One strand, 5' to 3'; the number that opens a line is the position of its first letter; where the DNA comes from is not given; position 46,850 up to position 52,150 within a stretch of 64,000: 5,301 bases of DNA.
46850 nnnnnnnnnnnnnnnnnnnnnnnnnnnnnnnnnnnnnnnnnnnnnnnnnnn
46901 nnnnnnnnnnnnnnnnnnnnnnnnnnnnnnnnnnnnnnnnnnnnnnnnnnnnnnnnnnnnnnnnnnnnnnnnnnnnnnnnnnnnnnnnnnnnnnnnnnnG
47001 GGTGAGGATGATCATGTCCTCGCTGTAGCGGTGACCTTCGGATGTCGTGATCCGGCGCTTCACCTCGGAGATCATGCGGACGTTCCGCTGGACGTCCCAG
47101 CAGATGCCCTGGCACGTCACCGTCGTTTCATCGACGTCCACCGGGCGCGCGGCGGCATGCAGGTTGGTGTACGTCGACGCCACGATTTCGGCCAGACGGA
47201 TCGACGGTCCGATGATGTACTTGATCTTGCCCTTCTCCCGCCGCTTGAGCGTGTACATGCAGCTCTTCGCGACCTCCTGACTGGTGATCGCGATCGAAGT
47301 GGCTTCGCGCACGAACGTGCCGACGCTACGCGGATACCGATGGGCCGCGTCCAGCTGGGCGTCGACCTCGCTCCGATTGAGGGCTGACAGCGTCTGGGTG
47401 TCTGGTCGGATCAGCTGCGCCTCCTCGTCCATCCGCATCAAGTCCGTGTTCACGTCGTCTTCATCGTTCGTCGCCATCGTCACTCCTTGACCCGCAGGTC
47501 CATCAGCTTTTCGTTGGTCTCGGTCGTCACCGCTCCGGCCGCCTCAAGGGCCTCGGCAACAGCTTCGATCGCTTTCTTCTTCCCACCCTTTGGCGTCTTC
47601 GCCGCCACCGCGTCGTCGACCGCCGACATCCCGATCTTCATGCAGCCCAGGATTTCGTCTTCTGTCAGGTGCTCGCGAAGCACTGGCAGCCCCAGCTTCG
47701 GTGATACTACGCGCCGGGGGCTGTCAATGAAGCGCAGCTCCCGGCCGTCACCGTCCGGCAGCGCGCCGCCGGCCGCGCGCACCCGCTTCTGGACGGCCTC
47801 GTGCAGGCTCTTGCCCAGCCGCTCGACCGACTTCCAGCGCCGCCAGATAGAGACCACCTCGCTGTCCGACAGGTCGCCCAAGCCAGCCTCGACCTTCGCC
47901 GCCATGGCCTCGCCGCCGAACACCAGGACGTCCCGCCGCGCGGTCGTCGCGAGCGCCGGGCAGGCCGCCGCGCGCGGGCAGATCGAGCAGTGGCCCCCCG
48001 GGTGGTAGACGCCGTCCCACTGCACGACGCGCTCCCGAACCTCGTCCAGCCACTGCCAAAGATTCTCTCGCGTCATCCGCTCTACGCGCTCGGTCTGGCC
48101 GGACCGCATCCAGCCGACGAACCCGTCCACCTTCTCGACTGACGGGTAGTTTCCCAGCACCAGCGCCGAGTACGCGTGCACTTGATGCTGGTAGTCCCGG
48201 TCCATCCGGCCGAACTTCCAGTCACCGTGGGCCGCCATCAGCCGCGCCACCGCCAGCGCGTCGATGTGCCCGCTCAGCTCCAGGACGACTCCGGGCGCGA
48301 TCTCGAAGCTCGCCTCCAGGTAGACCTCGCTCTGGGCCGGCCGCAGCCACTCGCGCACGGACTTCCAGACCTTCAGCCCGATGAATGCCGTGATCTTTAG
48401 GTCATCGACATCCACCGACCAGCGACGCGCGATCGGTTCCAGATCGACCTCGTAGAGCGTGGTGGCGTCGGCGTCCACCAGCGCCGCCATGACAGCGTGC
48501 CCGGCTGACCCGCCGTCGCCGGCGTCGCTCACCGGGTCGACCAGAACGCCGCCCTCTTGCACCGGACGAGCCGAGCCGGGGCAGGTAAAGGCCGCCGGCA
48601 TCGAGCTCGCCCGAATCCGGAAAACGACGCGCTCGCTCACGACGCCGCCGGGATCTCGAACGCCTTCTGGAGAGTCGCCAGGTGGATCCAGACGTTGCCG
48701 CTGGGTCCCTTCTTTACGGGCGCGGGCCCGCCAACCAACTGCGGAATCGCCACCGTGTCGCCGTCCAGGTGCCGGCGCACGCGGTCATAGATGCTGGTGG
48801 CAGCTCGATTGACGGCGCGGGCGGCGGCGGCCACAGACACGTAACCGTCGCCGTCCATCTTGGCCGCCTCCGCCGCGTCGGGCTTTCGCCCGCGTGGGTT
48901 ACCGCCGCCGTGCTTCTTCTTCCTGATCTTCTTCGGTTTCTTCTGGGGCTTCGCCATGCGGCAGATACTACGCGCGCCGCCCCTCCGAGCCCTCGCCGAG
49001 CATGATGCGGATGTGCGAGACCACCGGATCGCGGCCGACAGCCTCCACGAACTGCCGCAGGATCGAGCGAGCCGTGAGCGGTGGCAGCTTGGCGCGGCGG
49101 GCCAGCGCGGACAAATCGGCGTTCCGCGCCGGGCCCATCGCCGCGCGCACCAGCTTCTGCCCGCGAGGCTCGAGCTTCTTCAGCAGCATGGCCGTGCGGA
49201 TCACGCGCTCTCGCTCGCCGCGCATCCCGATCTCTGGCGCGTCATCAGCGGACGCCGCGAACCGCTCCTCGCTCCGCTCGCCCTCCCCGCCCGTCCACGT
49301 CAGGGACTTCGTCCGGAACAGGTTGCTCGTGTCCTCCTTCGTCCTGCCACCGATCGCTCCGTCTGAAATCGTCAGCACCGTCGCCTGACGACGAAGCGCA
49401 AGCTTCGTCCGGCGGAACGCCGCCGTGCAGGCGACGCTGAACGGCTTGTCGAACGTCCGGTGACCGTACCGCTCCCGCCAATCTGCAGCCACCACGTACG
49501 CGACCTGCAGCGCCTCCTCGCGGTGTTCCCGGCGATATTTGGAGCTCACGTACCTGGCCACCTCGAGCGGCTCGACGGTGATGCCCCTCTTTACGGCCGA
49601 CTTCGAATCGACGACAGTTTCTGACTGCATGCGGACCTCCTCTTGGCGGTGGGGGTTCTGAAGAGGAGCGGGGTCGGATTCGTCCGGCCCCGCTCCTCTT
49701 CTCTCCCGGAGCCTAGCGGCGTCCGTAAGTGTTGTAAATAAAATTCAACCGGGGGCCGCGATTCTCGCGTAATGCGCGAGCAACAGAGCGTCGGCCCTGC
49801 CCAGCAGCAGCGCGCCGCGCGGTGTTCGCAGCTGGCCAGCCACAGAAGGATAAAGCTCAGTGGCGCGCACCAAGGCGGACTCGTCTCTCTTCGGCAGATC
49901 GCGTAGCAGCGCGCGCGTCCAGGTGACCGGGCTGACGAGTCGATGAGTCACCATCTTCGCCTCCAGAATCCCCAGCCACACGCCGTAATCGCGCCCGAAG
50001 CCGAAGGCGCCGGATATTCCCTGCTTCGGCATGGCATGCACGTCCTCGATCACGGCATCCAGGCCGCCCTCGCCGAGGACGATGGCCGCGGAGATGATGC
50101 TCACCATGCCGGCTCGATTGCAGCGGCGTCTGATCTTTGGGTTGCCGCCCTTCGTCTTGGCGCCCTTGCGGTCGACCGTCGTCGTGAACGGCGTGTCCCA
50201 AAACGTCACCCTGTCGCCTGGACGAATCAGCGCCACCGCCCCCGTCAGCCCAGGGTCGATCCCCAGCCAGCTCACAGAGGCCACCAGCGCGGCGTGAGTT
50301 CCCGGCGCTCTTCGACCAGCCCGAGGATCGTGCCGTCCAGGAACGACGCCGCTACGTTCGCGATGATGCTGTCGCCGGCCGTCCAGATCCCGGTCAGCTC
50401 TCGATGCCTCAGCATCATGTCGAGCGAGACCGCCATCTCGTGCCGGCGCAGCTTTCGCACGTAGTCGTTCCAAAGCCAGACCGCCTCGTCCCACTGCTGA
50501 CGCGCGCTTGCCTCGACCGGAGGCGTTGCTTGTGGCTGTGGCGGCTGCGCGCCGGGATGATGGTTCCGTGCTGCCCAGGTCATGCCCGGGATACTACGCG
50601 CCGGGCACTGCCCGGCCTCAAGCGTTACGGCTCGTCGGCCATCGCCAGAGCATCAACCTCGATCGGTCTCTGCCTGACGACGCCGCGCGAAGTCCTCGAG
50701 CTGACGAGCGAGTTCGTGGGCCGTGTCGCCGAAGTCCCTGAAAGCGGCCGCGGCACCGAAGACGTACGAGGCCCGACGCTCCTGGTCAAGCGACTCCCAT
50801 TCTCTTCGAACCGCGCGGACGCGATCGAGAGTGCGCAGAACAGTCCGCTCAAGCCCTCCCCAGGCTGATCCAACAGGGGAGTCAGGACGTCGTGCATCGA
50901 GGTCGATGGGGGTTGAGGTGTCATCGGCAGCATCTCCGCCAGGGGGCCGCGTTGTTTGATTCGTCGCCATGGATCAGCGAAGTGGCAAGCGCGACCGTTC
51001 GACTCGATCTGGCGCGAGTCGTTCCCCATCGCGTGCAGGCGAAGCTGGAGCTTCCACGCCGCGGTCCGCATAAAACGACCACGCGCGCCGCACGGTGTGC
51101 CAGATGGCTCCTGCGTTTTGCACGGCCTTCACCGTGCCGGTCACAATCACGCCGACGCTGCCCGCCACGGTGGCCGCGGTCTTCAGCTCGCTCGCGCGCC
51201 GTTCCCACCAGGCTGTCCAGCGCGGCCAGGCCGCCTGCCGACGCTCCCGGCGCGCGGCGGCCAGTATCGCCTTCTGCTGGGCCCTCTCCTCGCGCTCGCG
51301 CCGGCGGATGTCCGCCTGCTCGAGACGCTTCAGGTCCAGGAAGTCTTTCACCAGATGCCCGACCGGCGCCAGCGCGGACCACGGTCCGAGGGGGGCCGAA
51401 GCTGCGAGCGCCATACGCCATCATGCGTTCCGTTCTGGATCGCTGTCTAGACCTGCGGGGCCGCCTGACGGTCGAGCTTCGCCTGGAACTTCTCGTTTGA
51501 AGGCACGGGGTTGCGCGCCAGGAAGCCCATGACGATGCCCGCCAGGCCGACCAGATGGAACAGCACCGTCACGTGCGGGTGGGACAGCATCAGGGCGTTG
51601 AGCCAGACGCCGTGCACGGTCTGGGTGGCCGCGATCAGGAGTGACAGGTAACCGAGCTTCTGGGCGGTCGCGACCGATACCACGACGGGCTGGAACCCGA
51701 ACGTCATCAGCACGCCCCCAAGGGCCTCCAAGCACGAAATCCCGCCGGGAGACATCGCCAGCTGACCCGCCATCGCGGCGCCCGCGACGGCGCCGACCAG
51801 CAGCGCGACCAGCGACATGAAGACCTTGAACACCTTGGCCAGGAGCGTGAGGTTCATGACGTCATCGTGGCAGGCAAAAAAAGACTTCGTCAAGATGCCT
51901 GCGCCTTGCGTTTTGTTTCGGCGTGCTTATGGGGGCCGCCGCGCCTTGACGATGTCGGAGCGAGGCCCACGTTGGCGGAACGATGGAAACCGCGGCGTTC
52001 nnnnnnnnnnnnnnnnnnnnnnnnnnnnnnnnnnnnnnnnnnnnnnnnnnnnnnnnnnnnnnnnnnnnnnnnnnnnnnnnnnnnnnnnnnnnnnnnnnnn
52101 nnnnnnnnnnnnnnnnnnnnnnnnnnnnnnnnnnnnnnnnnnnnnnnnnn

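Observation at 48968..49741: Putative phage sigma factor expressed from a host-type promoter: candidate reader of the class I motif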

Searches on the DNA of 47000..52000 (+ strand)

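Call 6: search_dna_similar(query=window:47000-52000:+, collection=phages, mode=near)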
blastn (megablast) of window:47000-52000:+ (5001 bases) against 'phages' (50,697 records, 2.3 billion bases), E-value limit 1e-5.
No match.

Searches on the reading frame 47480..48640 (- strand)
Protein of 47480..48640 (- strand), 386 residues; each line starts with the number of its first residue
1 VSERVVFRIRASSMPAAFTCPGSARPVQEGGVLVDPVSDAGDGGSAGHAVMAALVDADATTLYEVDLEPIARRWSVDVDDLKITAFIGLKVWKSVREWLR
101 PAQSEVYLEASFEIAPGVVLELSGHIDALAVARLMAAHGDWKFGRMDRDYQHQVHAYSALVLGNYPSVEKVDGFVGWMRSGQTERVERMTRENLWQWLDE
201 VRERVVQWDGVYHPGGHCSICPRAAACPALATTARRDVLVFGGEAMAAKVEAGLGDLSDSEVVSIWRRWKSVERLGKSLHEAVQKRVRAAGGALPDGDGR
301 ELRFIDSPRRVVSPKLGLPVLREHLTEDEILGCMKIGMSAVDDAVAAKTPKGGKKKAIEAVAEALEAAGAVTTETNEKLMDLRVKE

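Call 23: list_cluster_members(proteins=[P0001, window:47480-48640:-, window:41445-42866:-])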
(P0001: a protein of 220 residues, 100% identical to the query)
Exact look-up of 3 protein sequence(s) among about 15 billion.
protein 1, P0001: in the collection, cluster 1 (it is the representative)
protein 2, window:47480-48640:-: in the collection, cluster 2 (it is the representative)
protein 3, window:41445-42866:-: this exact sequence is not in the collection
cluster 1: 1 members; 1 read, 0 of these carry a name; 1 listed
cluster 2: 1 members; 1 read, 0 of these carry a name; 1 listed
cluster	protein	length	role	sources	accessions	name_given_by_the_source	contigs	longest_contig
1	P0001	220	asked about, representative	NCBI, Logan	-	-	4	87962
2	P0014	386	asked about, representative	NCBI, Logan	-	-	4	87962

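Call 50: find_related_loci(query=A2, collection=genome_contigs, flank=10000)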
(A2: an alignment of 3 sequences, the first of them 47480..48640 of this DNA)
Query A2 (386 aa) in genome_contigs; peptide patterns used: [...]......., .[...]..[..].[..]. (x = any residue, [..] = any of these).
50 stretches matched a pattern, but none encodes a relative of the query by tblastn (E <= 1e-3).

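Call 51: find_related_loci(query=A2, collection=viral_contigs, flank=10000)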
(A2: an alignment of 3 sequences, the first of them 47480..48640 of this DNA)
Query A2 (386 aa) in viral_contigs; peptide patterns used: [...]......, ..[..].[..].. (x = any residue, [..] = any of these).
29 stretches matched a pattern; 8 encode a relative of the query (tblastn E <= 1e-3); 8 distinct loci.
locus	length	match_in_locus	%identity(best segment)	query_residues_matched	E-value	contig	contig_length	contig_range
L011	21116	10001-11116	33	1-383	2e-58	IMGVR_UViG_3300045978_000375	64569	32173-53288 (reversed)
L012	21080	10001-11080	33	9-379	2e-51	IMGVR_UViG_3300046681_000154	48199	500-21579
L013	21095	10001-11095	31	9-384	6e-50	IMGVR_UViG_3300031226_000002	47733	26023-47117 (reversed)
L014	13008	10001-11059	33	9-384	1e-49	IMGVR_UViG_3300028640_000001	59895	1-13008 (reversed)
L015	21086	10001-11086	33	10-384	6e-48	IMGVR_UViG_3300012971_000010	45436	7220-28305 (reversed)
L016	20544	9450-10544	32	6-384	2e-46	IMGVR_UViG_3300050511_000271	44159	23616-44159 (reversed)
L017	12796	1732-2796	32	7-373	3e-45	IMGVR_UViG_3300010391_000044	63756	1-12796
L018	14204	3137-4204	30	5-371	8e-44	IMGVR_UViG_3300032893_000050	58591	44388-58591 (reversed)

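Call 91: find_related_loci(query=A2, collection=metagenome_contigs, flank=10000)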
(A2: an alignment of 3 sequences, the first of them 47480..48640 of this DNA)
Query A2 (386 aa) in metagenome_contigs; peptide patterns used: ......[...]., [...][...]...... (x = any residue, [..] = any of these).
244 stretches matched a pattern, but none encodes a relative of the query by tblastn (E <= 1e-3).
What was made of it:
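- Tried and rejected: The nuclease alignment found nothing in GTDB genomes or in metagenome_contigs (calls 50, 91).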

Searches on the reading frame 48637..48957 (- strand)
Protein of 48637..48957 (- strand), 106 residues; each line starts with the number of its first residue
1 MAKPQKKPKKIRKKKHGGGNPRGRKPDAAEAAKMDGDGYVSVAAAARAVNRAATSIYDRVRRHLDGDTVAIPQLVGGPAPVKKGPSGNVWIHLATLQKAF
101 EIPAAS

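Call 32: search_protein_families(library=pfam, proteins=[window:48637-48957:-], max_evalue=0.01)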
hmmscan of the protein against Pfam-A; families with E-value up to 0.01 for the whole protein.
window:48637-48957:- (106 aa): 0 families

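Call 77: search_protein_families(library=phrogs, proteins=[window:48637-48957:-], max_evalue=0.001)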
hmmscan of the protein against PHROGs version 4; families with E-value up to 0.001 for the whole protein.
window:48637-48957:- (106 aa): 0 families

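Call 94: search_protein_families(library=ncbifam, proteins=[window:48637-48957:-], max_evalue=0.1)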
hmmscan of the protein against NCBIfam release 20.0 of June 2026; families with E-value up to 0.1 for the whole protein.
window:48637-48957:- (106 aa): 0 families

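Call 108: search_solved_structures(query=A6, max_evalue=5, show_alignments=2)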
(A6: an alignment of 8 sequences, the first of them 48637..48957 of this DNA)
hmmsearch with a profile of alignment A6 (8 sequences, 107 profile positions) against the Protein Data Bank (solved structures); distinct sequences matched with E-value up to 5: 3.
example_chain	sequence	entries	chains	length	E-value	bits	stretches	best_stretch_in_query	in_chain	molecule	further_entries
2lvs_A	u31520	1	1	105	0.037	17.7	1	10-60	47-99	Putative uncharacterized protein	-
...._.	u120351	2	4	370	0.35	14.5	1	13-64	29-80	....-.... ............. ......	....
3tac_B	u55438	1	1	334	1.4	12.6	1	58-98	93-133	Liprin-alpha-2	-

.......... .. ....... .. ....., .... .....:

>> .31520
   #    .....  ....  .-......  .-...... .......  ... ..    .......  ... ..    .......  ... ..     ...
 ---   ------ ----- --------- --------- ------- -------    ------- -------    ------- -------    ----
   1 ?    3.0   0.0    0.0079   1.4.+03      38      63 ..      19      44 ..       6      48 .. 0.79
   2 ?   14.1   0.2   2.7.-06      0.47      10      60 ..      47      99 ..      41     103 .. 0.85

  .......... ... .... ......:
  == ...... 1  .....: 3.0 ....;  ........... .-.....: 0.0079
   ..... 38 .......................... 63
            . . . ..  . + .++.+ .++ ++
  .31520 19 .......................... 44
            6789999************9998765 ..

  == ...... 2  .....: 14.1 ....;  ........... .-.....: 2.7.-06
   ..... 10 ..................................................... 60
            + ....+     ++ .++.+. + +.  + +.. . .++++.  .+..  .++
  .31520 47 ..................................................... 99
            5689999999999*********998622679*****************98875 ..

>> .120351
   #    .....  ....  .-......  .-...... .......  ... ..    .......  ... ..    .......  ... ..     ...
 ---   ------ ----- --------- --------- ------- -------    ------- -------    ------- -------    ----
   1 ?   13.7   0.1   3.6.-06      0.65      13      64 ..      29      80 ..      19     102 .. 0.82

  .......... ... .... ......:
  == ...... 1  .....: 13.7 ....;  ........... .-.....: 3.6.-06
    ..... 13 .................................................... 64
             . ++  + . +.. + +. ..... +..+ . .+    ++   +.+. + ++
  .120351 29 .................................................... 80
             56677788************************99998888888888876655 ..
